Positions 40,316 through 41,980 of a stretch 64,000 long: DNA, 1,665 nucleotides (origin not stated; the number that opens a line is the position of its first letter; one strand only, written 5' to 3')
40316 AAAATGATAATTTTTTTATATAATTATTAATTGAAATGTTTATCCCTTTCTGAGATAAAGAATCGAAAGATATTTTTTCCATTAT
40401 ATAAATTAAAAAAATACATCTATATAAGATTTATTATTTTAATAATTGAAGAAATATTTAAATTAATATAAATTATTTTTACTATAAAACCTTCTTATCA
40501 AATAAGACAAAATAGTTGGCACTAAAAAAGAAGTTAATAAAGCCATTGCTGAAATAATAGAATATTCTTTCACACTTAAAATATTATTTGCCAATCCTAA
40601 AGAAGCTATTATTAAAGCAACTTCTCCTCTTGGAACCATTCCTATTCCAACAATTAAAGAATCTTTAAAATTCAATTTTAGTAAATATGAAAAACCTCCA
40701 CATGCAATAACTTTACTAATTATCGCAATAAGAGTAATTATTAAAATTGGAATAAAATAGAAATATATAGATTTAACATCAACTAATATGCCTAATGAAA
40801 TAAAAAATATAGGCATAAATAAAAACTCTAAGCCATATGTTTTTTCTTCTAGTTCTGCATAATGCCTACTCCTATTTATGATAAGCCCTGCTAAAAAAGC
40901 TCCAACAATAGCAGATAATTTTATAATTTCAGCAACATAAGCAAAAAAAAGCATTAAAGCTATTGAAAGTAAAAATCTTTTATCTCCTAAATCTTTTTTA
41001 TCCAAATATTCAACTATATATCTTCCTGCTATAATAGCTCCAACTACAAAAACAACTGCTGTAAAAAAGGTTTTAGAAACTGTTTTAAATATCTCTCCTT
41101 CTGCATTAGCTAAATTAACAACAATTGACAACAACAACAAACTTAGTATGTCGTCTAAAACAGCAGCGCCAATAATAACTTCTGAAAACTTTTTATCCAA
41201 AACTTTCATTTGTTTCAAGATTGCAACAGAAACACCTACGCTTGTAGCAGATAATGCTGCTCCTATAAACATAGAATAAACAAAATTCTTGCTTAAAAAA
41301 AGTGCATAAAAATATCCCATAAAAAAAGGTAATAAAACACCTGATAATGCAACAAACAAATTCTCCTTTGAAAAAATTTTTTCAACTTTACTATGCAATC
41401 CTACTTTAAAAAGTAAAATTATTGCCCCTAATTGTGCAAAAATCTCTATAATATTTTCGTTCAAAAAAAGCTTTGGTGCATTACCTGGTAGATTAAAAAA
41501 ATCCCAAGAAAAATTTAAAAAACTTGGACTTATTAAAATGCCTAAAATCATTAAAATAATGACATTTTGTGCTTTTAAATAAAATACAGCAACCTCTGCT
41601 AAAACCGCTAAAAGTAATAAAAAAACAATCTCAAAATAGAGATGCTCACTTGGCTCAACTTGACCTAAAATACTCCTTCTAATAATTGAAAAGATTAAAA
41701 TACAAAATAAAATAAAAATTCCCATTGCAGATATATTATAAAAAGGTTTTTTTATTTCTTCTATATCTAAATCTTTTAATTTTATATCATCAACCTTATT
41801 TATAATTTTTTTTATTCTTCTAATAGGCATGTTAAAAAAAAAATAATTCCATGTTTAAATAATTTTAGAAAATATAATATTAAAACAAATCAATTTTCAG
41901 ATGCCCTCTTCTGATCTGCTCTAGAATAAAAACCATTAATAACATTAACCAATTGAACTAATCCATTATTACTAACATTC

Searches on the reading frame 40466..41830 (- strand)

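Call 85: search_protein_families(library=pfam, proteins=[window:40466-41830:-], max_evalue=0.00001)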
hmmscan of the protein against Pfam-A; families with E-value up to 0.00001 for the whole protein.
window:40466-41830:- (455 aa): 1 family
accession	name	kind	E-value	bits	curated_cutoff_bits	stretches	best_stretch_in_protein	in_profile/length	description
PF00999.27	Na_H_Exchanger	-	1.7e-61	208.6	26.2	1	77-444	9-372/375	Sodium/hydrogen exchanger, transmembrane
